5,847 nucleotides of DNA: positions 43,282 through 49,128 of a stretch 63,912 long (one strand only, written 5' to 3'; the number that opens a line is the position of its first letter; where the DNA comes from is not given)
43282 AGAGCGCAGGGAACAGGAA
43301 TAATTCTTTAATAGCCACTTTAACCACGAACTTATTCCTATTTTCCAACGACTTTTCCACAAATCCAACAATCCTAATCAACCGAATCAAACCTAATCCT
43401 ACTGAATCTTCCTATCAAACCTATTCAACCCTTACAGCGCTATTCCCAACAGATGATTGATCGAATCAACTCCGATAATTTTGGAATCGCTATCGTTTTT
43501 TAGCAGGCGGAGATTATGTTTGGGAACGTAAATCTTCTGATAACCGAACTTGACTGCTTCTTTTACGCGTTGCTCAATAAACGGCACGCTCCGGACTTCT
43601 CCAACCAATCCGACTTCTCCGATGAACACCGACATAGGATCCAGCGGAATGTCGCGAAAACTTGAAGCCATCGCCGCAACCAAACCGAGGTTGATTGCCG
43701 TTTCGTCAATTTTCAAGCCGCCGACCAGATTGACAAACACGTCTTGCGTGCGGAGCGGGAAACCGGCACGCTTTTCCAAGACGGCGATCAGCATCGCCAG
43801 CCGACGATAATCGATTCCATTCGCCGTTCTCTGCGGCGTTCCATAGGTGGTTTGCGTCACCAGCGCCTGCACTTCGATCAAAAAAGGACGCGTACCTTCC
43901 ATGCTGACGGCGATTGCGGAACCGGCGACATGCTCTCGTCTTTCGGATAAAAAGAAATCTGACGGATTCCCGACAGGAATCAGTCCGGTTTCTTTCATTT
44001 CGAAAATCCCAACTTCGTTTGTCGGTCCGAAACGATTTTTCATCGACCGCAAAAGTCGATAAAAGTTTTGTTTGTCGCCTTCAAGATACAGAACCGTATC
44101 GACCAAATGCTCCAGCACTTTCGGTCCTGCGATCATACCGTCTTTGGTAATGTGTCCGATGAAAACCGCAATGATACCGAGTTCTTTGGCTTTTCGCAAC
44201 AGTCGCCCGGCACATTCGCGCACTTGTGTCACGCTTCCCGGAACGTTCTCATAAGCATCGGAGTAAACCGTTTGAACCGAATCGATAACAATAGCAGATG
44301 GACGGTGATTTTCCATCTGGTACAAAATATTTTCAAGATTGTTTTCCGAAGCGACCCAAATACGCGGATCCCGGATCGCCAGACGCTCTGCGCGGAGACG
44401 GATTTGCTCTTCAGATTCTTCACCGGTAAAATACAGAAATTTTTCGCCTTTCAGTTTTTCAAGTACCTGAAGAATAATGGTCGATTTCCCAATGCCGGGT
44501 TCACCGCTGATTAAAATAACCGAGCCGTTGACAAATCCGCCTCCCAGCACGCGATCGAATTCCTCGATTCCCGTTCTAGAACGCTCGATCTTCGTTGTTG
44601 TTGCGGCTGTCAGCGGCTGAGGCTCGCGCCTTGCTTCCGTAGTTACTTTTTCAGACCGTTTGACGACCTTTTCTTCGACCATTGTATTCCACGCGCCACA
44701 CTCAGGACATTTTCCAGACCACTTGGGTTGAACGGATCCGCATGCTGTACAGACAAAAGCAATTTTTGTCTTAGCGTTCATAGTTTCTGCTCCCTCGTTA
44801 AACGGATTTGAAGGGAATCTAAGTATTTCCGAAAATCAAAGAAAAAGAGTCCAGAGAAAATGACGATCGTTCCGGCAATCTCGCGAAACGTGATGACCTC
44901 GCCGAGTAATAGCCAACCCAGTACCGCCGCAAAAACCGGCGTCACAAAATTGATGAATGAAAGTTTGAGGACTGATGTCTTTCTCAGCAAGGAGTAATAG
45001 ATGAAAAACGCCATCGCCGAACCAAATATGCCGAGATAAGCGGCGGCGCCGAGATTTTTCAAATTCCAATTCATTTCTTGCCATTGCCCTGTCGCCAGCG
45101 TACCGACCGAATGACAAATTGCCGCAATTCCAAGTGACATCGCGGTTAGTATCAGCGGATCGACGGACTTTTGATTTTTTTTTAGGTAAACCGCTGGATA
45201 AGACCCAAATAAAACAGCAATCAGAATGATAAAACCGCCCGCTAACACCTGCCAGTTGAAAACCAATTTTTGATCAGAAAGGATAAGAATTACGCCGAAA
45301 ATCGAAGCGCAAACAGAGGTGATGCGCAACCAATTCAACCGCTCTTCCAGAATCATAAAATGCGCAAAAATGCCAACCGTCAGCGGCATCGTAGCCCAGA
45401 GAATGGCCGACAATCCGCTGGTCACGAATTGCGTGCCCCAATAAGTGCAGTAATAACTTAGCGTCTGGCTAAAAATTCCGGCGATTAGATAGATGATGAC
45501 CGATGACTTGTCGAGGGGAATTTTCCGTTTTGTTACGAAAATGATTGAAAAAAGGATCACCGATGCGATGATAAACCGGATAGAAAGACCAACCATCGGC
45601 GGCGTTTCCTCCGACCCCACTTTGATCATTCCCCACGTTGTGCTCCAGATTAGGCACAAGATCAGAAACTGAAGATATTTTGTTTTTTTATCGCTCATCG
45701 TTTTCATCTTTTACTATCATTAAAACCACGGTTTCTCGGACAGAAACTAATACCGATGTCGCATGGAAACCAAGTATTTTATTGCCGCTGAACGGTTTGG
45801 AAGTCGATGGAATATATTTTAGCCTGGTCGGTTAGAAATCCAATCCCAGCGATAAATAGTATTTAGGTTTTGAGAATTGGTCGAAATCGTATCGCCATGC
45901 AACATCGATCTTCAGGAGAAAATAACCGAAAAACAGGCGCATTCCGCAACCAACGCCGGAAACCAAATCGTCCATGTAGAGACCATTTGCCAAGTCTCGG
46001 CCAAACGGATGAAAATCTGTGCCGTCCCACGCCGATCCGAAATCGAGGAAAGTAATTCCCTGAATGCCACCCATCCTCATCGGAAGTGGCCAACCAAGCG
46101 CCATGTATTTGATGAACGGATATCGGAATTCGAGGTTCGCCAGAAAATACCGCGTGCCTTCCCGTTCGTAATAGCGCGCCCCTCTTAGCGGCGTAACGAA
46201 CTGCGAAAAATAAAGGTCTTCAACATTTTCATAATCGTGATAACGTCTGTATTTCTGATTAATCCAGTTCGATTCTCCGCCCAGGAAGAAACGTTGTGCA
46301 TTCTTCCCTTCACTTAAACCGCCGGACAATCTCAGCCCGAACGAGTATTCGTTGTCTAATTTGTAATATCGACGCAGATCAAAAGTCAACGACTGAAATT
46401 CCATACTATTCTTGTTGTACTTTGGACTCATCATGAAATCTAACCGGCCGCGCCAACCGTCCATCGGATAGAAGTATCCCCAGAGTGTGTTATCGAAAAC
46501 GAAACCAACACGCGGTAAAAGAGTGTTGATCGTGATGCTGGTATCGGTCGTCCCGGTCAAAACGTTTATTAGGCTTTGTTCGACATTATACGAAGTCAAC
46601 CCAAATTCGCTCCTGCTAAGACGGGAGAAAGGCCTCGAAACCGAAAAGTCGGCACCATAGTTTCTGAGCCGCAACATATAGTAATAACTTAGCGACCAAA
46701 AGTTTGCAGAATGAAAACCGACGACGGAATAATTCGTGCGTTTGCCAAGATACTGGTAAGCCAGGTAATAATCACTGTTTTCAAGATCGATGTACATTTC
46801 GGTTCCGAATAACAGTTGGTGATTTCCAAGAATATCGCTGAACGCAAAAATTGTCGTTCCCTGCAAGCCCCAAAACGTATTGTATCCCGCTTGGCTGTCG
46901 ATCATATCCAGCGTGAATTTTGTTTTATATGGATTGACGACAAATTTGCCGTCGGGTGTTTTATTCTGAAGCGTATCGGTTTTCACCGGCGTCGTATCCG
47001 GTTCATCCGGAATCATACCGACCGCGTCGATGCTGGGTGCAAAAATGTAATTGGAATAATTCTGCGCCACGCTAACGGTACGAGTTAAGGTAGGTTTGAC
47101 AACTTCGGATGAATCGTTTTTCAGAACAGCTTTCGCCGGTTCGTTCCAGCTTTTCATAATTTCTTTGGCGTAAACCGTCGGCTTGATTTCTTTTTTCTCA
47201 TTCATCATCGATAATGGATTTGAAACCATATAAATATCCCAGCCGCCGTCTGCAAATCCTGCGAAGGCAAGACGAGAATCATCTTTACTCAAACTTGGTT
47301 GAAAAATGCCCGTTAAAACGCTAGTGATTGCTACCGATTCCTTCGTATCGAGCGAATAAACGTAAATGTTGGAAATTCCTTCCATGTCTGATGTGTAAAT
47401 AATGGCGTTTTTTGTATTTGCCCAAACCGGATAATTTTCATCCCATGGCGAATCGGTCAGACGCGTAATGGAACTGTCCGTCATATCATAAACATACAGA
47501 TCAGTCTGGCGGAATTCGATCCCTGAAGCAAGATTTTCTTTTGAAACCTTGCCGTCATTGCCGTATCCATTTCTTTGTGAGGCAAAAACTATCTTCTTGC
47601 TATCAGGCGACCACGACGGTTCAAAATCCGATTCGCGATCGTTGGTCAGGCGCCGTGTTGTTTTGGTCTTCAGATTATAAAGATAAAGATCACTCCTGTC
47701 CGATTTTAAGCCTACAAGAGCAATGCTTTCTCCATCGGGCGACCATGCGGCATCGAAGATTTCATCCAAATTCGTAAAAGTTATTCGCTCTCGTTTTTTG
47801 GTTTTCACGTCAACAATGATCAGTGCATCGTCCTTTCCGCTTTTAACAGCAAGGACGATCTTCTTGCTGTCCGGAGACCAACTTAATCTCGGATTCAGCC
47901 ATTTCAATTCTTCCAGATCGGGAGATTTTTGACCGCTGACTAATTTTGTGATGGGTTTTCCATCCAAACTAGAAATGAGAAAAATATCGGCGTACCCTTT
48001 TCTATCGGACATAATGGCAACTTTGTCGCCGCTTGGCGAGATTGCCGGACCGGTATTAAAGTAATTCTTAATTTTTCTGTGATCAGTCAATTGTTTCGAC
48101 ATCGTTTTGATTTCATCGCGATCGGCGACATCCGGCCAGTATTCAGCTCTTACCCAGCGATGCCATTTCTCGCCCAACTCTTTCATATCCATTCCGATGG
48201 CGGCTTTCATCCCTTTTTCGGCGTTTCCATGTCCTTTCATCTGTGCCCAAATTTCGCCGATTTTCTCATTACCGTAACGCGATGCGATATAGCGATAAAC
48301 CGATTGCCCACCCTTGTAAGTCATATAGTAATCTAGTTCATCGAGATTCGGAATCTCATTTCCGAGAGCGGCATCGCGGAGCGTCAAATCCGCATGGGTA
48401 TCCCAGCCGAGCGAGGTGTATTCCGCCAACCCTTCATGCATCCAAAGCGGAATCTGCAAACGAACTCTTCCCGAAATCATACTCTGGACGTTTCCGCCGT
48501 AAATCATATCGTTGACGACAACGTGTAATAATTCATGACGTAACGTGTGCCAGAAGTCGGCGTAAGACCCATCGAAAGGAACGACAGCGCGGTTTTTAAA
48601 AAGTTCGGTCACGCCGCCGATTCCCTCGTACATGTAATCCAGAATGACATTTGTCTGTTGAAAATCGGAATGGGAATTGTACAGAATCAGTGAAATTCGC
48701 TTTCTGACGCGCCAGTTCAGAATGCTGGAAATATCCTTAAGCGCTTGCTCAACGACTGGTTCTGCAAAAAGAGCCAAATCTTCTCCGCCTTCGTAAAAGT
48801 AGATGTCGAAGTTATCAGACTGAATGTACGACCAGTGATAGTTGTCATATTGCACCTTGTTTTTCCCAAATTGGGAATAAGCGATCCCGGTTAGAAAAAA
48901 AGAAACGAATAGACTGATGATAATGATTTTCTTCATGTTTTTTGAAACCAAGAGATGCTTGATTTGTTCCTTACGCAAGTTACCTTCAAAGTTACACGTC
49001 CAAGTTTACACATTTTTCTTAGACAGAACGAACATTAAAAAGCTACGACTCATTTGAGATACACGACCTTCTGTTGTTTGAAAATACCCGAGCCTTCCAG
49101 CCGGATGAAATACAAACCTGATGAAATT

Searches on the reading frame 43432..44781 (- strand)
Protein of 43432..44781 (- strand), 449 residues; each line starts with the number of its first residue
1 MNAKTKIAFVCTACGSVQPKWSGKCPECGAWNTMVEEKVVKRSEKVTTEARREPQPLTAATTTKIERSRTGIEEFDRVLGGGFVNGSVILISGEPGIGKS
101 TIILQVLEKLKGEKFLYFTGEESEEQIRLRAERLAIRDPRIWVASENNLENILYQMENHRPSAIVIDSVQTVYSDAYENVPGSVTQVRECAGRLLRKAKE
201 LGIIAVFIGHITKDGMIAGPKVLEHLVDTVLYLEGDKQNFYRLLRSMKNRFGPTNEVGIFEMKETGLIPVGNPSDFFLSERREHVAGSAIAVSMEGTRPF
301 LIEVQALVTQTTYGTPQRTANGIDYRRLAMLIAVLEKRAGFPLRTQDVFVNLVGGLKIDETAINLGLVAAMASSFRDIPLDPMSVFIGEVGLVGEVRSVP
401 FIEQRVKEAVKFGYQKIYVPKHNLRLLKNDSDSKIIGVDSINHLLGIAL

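Call 55: search_protein_families(library=pfam, proteins=[window:43432-44781:-], max_evalue=0.01)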
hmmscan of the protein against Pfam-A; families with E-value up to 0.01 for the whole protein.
window:43432-44781:- (449 aa): 18 families
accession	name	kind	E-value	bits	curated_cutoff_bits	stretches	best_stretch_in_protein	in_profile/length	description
PF06745.19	ATPase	-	3.4e-21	76.1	26.6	2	69-134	2-70/231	KaiC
PF18073.7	Zn_ribbon_LapB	-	8.9e-12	44.9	25.7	1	9-36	1-28/28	Rubredoxin metal binding domain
PF13481.12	AAA_25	-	1.3e-09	38.4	27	1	60-215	7-194/195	AAA domain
PF03796.21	DnaB_C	-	2e-06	27.8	27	1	69-170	3-110/255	DnaB-like helicase C terminal domain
PF13541.12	ChlI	-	2.5e-06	27.8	27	1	337-423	35-121/121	Subunit ChlI of Mg-chelatase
PF13191.12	AAA_16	-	8.5e-06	26.8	32.6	1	81-125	22-63/167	AAA ATPase domain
PF00004.35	AAA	-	9.9e-06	26.5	21.2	1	89-176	1-73/131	ATPase family associated with various cellular activities (AAA)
PF13173.12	AAA_14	-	2.3e-05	24.8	27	1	87-172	3-74/129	AAA domain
PF13479.12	AAA_24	-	4.3e-05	23.9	27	1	88-180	4-84/195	AAA domain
PF13401.12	AAA_22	-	5.1e-05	24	27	1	87-178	6-97/130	AAA domain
PF03266.21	NTPase_1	-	0.00011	22.6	23.9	1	89-114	2-27/168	NTPase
PF20720.3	nSTAND3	-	0.00052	20.2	27.2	1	87-117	18-48/155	Novel STAND NTPase 3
PF08423.17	Rad51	-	0.0025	17.6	22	0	68-103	8-43/244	Rad51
PF07728.20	AAA_5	-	0.0046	17.4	22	0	89-133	2-46/139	AAA domain (dynein-related subfamily)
PF05362.19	Lon_C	-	0.0046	17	21.1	1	364-429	113-178/205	Lon protease (S16) C-terminal proteolytic domain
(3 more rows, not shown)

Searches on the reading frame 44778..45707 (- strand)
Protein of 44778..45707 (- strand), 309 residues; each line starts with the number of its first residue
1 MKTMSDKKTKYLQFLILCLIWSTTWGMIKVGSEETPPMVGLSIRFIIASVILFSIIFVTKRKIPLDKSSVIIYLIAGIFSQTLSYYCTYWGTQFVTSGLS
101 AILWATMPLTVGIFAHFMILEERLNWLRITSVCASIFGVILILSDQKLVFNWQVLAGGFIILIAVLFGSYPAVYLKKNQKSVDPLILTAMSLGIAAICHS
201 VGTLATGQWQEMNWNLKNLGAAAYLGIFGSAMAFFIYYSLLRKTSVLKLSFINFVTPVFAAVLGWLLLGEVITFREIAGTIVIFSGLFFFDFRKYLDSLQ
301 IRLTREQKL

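Call 55: search_protein_families(library=pfam, proteins=[window:44778-45707:-], max_evalue=0.01)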
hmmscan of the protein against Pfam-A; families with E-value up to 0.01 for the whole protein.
window:44778-45707:- (309 aa): 1 family
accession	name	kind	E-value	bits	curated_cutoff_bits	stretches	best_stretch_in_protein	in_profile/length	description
PF00892.27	EamA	-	6.4e-41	140.2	28.2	2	159-289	5-132/135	EamA-like transporter family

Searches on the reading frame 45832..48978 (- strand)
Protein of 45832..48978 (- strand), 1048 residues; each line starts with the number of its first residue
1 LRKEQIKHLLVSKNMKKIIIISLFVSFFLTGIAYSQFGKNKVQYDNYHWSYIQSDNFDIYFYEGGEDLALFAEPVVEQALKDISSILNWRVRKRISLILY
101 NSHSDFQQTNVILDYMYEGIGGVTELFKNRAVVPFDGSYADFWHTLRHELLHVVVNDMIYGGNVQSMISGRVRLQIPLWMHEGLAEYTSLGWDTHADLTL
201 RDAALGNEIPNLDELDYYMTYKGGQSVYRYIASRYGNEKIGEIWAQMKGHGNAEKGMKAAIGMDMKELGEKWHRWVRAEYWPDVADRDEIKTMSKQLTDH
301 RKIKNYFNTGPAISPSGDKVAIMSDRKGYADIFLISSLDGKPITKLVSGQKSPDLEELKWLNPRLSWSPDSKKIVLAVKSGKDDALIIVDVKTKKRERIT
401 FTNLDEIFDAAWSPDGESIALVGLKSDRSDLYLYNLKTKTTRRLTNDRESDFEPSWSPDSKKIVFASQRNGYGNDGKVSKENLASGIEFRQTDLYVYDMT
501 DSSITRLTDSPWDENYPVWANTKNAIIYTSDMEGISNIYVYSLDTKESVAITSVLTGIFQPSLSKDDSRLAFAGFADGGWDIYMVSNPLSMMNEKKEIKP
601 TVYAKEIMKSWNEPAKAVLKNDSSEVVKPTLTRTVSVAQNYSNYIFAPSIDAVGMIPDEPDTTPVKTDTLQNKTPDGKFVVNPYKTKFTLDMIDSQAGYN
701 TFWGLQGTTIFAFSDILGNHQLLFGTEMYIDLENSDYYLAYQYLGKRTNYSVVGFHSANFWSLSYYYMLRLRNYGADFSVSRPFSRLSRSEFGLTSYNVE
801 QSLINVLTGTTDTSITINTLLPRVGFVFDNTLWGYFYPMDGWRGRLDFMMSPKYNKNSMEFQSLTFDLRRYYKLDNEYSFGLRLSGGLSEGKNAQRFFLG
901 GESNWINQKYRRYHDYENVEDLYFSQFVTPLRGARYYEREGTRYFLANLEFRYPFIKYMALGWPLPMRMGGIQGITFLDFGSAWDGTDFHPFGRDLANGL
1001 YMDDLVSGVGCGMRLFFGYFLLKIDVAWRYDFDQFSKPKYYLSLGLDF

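Call 55: search_protein_families(library=pfam, proteins=[window:45832-48978:-], max_evalue=0.01)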
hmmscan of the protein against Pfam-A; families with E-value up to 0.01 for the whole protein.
window:45832-48978:- (1048 aa): 9 families
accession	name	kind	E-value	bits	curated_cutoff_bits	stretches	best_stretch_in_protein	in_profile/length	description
PF07676.18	PD40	-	4.9e-25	87.3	20.9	3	442-473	2-32/38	WD40-like Beta Propeller Repeat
PF13485.12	Peptidase_MA_2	-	2.7e-12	47.3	32.4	1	78-277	4-200/201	Peptidase MA superfamily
PF00930.27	DPPIV_N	-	1.6e-11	44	22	3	369-449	2-83/354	Dipeptidyl peptidase IV (DPP IV) N-terminal region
PF25174.1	Beta-prop_THOC3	-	3.3e-08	33.3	305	1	364-469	51-150/272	THOC3 beta-propeller domain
PF23389.1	Beta-prop_WDR19_1st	-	0.00068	19.2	27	1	365-468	3-101/325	WDR19 first beta-propeller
PF25460.1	Beta-prop_Aladin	-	0.00092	18.9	171.1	1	365-470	116-216/340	Aladin seven-bladed propeller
PF08662.17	eIF2A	-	0.0024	18.2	20.5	1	385-472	40-124/194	Eukaryotic translation initiation factor eIF2A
PF14583.12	Pectate_lyase22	-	0.0083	15.3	30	0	558-585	38-65/386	Oligogalacturonate lyase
PF13418.12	Kelch_4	-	0.0094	16.3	21.6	0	429-446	29-46/49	Galactose oxidase, central domain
